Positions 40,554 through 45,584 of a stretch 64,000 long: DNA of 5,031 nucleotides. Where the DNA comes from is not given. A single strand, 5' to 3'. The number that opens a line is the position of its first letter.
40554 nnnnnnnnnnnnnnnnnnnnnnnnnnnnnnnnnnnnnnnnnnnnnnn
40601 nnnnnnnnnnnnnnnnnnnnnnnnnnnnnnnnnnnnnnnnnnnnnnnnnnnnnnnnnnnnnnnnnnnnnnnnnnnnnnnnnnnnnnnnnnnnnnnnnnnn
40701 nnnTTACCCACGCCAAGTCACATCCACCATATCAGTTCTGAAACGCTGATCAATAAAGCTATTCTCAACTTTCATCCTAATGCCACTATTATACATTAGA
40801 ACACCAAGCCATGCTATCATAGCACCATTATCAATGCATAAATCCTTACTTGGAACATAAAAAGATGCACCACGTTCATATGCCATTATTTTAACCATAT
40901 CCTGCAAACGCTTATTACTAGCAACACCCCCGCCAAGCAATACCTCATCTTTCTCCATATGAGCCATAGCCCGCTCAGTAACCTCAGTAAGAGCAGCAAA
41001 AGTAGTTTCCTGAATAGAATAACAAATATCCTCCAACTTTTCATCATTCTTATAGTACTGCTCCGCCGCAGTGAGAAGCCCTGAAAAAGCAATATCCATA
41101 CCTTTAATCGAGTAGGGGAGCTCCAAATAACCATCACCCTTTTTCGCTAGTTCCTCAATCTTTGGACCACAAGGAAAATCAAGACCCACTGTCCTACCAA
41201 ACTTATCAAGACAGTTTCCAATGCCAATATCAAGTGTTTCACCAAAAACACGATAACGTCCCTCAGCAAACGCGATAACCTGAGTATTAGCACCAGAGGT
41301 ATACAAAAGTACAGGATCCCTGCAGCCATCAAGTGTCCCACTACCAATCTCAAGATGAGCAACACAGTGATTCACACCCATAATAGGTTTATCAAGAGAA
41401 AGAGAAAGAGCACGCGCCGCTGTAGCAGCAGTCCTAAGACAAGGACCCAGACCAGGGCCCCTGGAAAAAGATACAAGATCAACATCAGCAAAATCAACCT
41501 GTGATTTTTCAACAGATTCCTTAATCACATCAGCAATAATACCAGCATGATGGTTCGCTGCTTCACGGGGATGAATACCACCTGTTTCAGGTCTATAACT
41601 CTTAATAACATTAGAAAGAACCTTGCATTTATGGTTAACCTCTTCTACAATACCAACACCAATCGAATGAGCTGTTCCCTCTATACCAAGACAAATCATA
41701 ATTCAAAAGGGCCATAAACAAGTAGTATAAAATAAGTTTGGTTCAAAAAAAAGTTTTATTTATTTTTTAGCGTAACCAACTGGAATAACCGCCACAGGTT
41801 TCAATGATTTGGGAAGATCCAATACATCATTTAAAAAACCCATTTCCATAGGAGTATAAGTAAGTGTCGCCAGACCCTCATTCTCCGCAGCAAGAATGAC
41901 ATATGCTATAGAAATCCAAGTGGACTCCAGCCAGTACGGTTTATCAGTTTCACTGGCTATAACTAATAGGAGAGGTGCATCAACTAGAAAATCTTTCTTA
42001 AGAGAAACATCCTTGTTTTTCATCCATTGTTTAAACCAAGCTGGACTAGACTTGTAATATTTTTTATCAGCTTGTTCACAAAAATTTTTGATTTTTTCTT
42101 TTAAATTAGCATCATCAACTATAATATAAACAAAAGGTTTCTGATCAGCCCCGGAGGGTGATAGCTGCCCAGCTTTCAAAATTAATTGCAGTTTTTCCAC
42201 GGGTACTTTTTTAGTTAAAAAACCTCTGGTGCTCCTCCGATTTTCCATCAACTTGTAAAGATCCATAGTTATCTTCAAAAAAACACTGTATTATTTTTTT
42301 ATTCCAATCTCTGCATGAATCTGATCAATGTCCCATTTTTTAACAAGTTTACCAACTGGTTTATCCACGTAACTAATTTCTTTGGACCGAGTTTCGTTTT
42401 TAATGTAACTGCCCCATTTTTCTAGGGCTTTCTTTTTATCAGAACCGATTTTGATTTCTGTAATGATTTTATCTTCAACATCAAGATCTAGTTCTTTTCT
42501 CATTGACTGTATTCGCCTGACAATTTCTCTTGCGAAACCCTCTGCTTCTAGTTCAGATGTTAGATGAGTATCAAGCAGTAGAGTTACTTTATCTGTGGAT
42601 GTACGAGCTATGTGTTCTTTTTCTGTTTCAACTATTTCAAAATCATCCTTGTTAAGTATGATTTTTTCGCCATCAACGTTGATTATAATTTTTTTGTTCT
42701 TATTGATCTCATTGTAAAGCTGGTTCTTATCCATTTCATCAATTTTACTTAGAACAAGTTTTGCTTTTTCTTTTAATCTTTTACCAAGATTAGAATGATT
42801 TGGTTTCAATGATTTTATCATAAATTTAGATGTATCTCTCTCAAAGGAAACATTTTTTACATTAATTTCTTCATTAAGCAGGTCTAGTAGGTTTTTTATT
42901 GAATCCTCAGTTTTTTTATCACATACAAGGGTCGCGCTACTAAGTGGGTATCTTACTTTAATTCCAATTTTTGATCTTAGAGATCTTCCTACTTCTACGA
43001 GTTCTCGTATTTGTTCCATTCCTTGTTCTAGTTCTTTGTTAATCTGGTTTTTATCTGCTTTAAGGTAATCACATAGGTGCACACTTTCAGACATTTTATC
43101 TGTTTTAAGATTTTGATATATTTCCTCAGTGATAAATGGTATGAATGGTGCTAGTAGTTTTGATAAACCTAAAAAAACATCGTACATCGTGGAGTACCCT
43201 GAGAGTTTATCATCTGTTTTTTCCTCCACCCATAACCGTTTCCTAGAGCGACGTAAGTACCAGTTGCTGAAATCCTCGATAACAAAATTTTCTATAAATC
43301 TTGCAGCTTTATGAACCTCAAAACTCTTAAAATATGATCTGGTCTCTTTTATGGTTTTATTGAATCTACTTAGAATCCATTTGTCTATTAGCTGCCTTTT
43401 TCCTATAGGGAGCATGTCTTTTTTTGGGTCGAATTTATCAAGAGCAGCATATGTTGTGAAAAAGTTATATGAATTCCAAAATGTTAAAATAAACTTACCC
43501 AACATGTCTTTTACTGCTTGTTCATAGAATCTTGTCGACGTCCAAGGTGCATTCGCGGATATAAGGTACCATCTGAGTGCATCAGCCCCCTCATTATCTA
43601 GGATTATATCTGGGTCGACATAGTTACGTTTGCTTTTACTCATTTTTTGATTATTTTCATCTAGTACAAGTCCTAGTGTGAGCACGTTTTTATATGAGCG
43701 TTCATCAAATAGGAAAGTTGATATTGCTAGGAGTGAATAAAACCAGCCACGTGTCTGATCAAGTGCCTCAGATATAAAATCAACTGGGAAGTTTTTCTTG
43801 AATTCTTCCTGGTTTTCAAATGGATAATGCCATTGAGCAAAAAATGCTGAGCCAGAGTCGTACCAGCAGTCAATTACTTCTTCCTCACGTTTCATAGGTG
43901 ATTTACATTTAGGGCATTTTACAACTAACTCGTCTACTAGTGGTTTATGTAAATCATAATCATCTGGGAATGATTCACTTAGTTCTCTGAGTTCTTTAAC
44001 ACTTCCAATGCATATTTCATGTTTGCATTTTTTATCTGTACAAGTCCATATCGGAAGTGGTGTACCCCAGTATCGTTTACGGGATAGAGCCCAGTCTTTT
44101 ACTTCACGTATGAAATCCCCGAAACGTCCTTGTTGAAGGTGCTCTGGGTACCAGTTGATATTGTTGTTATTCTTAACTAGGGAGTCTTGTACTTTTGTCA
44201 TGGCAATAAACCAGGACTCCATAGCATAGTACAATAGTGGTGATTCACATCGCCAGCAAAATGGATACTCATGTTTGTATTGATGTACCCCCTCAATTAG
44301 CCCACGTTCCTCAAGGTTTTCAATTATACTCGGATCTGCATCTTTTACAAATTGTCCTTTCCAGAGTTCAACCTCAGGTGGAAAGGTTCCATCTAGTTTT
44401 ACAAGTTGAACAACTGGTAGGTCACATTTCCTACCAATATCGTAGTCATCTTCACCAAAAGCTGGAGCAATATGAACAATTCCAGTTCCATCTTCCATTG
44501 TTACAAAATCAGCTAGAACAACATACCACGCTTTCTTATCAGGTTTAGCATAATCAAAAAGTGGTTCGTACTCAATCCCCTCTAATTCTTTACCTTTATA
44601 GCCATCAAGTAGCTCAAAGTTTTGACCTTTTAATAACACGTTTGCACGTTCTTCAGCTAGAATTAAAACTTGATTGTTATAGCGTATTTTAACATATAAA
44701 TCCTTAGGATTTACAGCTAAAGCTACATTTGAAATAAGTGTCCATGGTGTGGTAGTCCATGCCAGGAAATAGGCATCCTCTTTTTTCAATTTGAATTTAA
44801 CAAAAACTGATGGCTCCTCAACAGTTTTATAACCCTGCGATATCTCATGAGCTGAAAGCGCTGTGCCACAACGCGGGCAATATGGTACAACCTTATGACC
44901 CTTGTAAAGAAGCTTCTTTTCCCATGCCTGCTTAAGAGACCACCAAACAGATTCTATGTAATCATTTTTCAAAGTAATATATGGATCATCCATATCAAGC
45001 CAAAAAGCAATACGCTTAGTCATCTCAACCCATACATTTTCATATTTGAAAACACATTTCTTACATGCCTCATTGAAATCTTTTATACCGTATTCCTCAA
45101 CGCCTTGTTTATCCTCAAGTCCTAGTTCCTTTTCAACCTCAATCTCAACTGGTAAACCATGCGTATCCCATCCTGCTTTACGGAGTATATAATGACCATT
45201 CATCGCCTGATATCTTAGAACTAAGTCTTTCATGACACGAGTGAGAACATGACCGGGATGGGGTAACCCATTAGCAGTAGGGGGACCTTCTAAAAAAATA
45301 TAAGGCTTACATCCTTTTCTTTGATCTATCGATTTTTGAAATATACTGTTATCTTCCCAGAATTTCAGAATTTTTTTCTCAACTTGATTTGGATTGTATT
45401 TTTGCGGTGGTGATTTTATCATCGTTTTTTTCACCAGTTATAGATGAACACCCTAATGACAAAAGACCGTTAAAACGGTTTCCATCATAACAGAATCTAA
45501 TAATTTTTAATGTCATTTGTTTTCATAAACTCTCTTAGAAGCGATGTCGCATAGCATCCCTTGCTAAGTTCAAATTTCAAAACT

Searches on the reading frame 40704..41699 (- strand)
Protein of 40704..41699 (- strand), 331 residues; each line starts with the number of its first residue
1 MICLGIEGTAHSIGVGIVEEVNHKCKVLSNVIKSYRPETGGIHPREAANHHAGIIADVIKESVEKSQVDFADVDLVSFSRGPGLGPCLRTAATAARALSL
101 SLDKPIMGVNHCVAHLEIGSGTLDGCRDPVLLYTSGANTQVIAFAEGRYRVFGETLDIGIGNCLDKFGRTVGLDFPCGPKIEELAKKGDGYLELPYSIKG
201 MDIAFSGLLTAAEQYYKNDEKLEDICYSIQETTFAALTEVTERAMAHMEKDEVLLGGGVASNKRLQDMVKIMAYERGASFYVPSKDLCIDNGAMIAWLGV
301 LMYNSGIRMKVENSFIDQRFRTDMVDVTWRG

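Call 74: search_protein_families(library=pfam, proteins=[window:40704-41699:-], max_evalue=0.00001)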
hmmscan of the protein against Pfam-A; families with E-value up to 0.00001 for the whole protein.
window:40704-41699:- (331 aa): 2 families
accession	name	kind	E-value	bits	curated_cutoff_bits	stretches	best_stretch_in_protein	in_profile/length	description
PF00814.31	TsaD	-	5.4e-83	279.2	24.8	1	26-297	1-264/264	tRNA N6-adenosine threonylcarbamoyltransferase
PF22521.2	HypF_C_2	-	5.3e-09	36.6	27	1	180-291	122-235/241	Carbamoyltransferase, Kae1-like Domain, second subdomain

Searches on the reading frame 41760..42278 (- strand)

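Call 74: search_protein_families(library=pfam, proteins=[window:41760-42278:-], max_evalue=0.00001)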
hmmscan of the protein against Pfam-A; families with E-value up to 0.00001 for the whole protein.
window:41760-42278:- (172 aa): 2 families
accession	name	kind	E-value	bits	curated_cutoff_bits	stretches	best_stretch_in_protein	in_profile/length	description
PF00881.29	Nitroreductase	-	6.4e-19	69.2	23.5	1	12-169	2-167/167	Nitroreductase family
PF14512.11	TM1586_NiRdase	-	1.5e-06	28.4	27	0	57-171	22-134/215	Putative TM nitroreductase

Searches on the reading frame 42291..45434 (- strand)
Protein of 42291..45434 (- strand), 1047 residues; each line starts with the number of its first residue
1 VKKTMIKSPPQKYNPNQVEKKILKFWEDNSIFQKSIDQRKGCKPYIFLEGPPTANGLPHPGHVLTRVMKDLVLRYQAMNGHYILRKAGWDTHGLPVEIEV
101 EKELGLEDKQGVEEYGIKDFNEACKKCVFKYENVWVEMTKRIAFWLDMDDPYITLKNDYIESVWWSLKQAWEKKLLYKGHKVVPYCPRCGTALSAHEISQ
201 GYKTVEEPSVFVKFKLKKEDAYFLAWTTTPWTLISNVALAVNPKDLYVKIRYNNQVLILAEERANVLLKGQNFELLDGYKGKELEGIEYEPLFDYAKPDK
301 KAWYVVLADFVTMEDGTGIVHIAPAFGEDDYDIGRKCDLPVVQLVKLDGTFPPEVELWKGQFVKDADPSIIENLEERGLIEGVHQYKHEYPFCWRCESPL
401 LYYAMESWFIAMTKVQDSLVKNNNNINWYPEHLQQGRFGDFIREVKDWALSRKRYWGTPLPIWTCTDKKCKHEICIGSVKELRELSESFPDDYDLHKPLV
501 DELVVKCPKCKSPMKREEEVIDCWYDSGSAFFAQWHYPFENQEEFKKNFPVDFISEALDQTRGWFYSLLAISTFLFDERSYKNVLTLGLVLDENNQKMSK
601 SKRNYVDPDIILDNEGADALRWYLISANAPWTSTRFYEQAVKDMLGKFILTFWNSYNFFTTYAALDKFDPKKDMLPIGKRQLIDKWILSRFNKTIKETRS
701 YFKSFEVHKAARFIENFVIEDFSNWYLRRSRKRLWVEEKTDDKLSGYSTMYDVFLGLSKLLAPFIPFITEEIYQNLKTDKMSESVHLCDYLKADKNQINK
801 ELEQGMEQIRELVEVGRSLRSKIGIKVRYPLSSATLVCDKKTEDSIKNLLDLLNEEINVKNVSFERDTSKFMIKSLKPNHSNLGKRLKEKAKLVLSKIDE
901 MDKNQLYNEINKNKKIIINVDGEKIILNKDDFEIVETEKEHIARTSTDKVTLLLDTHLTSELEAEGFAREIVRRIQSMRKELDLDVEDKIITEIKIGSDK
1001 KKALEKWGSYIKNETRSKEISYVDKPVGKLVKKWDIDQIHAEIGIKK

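Call 74: search_protein_families(library=pfam, proteins=[window:42291-45434:-], max_evalue=0.00001)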
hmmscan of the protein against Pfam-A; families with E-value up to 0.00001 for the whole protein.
window:42291-45434:- (1047 aa): 4 families
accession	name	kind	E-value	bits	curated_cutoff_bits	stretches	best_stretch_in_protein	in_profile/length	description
PF00133.28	tRNA-synt_1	-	1.5e-125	419.6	22.7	1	21-628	1-406/414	tRNA synthetases class I (I, L, M and V)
PF19302.4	DUF5915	-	8.5e-44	149.9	27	1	851-1047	2-194/195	Domain of unknown function (DUF5915)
PF08264.19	Anticodon_1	-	2e-37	128.7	25.1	1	684-832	1-145/148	Anticodon-binding domain of tRNA ligase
PF09334.17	tRNA-synt_1g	-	1.6e-17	63.8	20.1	1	54-190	10-143/391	tRNA synthetases class I (M)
